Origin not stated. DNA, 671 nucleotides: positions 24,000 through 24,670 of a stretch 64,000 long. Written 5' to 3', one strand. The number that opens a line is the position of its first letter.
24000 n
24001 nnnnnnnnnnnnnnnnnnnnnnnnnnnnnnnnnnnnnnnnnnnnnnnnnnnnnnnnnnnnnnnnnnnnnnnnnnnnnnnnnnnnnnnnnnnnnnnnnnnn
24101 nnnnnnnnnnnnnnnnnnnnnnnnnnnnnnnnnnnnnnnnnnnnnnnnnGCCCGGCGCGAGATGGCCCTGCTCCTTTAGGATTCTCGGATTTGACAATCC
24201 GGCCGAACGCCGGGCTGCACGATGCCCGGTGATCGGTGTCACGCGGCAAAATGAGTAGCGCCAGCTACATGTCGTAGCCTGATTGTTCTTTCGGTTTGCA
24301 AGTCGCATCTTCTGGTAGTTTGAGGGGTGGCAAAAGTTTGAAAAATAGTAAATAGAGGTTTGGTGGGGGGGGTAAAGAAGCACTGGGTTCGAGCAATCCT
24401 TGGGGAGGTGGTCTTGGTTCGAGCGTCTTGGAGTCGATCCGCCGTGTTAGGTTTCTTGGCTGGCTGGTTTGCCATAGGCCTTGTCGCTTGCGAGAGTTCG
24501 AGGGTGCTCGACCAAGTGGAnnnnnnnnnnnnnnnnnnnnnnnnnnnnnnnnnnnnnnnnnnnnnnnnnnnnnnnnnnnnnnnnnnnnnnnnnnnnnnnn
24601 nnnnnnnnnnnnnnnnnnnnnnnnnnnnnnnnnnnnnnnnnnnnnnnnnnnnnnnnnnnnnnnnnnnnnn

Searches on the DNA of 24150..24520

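Call 79: search_rna_families(source=window, start=24150, end=24520, threshold=evalue, max_evalue=10)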
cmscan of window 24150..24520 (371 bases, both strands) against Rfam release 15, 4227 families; matches with E-value up to 10: 1.
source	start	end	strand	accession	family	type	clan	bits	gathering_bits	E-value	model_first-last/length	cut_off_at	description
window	24335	24469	+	RF02204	WT1-AS_2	Gene; lncRNA;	-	15.6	45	0.77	1-137/137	no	WT1 antisense RNA conserved region 2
